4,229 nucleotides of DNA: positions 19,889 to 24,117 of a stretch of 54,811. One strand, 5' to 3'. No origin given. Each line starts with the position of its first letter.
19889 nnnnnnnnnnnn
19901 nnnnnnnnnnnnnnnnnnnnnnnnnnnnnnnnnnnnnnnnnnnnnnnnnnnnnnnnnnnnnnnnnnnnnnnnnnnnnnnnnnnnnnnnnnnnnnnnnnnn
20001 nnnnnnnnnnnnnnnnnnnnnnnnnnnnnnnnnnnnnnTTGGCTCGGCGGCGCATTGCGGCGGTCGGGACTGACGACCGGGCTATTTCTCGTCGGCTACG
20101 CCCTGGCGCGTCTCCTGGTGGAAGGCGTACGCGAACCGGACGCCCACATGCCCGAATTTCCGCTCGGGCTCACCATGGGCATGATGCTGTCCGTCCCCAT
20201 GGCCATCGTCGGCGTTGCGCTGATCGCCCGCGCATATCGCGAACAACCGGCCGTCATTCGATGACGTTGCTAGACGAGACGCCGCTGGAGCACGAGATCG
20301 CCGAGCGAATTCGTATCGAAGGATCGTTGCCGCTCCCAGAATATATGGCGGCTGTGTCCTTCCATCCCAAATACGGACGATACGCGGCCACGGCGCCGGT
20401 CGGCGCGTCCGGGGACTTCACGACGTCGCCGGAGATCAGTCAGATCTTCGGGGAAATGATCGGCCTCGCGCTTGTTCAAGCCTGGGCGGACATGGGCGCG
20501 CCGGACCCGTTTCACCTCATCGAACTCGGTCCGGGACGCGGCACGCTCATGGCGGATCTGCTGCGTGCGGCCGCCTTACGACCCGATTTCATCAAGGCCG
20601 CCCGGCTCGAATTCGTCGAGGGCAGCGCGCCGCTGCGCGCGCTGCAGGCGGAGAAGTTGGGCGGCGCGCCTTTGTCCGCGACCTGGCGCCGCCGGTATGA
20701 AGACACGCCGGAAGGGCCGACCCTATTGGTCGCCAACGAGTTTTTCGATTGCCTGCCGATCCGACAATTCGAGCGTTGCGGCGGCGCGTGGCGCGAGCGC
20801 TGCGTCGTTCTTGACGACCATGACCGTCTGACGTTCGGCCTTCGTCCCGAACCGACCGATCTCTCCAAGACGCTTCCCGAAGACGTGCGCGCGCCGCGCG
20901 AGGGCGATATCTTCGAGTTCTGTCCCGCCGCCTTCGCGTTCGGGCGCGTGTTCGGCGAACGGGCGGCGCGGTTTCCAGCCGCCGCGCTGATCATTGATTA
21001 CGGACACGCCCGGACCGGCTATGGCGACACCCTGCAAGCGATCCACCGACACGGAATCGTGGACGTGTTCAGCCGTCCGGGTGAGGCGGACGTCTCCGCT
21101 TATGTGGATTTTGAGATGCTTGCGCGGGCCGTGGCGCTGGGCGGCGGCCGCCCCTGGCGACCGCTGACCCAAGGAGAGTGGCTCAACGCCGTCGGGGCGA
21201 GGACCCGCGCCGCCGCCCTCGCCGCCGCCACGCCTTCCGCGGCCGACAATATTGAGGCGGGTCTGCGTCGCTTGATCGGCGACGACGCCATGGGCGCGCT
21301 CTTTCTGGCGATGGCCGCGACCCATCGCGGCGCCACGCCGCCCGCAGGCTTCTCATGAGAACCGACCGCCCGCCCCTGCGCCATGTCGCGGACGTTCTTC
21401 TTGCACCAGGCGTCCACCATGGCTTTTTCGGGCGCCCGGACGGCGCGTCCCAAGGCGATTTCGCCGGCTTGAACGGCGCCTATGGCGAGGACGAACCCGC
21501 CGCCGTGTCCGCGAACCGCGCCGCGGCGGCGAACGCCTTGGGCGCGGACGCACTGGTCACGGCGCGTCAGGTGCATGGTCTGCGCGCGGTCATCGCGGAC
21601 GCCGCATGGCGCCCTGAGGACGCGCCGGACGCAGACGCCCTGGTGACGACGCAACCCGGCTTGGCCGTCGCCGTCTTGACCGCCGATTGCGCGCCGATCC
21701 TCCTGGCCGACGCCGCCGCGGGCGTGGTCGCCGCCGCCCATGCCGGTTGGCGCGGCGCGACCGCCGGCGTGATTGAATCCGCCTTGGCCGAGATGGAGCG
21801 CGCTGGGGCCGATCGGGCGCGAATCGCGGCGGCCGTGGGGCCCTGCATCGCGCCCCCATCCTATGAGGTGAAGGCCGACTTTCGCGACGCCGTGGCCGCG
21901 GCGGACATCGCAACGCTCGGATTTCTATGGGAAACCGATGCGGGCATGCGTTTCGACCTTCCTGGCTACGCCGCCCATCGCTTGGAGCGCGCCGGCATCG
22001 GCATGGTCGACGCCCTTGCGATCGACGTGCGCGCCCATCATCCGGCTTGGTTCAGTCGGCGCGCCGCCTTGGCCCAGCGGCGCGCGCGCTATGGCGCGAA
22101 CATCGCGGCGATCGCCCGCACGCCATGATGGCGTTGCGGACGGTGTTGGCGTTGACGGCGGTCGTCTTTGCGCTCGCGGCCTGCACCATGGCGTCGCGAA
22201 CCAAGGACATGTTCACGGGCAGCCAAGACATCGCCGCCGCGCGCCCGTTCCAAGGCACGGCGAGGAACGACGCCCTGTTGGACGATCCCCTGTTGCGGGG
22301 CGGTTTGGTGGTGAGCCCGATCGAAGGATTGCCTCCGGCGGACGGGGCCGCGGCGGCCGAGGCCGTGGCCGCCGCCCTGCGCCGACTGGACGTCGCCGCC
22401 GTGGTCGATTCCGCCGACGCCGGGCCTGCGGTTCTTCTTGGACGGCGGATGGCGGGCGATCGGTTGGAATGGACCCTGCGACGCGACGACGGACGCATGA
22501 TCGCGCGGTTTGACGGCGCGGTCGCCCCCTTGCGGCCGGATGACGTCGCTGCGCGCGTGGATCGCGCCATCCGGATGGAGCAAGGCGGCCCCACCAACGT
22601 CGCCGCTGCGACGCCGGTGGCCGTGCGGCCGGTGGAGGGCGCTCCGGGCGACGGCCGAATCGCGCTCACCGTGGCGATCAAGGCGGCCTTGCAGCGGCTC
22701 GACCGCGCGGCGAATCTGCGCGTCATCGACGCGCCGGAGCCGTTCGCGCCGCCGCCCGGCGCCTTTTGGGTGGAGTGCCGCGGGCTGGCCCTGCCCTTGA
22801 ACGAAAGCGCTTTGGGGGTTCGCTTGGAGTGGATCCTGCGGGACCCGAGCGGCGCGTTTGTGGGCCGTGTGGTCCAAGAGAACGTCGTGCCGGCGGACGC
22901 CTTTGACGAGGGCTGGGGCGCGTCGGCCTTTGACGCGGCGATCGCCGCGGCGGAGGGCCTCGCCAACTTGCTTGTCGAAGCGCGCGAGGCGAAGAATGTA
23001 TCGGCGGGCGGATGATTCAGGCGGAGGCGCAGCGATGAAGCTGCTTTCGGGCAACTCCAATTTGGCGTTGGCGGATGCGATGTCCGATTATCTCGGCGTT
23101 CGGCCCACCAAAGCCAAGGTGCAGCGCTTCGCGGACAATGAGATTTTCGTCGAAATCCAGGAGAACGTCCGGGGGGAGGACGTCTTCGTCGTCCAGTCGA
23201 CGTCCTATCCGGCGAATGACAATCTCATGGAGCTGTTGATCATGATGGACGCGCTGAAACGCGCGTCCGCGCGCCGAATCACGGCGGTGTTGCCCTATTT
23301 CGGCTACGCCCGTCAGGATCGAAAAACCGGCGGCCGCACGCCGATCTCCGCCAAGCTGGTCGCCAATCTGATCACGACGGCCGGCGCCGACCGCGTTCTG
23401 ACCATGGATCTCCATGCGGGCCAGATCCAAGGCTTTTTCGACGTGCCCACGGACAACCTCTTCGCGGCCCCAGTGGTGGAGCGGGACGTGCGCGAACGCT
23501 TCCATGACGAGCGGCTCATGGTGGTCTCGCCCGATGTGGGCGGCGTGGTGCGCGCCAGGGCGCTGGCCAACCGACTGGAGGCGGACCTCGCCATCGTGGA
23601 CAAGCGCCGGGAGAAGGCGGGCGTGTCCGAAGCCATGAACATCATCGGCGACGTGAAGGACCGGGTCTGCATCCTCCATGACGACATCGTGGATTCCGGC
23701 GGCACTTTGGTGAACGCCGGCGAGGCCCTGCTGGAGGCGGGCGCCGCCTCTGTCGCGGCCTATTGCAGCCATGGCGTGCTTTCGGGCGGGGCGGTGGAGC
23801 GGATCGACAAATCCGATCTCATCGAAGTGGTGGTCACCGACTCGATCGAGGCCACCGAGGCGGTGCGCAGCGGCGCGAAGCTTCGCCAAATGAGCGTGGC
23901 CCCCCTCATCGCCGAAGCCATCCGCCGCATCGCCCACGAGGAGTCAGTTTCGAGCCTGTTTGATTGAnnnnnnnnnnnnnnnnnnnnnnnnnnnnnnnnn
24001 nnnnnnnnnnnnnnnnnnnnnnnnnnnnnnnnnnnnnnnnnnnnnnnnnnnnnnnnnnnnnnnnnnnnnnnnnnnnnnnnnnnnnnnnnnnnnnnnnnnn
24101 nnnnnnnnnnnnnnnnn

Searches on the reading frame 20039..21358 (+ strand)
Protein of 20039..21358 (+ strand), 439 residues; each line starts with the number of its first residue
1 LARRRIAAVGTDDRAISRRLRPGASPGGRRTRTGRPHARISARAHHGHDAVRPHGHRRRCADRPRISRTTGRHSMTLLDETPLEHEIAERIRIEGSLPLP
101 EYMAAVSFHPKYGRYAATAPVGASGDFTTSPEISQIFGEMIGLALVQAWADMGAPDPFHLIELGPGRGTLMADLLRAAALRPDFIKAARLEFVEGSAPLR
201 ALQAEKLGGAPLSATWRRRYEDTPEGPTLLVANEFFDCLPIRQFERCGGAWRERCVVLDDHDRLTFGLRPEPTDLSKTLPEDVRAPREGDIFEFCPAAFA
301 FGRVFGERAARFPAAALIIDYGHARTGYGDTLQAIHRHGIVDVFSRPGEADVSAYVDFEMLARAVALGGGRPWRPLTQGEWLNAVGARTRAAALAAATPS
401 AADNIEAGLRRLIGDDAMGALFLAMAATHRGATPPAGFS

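Call 77: search_protein_families(library=pfam, proteins=[window:20039-21358:+], max_evalue=0.000001)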
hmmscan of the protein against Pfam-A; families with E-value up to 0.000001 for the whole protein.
window:20039-21358:+ (439 aa): 1 family
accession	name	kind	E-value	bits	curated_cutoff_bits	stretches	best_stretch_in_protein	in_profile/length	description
PF02636.23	Methyltransf_28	-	2.5e-58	197.9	23.3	1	140-365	1-237/249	Putative S-adenosyl-L-methionine-dependent methyltransferase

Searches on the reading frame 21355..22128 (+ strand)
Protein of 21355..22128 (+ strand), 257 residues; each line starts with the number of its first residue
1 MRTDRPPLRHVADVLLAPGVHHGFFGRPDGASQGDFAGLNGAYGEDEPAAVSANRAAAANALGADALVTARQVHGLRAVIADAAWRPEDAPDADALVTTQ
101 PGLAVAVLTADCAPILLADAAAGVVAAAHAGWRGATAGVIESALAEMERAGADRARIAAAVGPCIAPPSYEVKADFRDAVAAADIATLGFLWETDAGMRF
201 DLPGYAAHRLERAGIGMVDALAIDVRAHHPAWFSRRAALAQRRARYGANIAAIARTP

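Call 77: search_protein_families(library=pfam, proteins=[window:21355-22128:+], max_evalue=0.000001)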
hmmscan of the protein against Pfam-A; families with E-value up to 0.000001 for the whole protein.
window:21355-22128:+ (257 aa): 1 family
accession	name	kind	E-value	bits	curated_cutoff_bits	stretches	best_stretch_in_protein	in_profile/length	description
PF02578.20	Cu-oxidase_4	-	5.1e-56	190.2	22.9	1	27-251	3-235/238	Multi-copper polyphenol oxidoreductase laccase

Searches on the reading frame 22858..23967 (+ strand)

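Call 77: search_protein_families(library=pfam, proteins=[window:22858-23967:+], max_evalue=0.000001)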
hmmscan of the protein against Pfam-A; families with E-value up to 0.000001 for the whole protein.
window:22858-23967:+ (369 aa): 3 families
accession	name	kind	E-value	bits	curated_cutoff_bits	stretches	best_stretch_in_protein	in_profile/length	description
PF13793.12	Pribosyltran_N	-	9.4e-52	174.3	25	1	60-176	1-117/117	N-terminal domain of ribose phosphate pyrophosphokinase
PF14572.12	Pribosyl_synth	-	1.1e-24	87.8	27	1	259-368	74-183/184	Phosphoribosyl synthetase-associated domain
PF00156.33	Pribosyltran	-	8e-19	67.9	26.3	1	214-332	25-149/158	Phosphoribosyl transferase domain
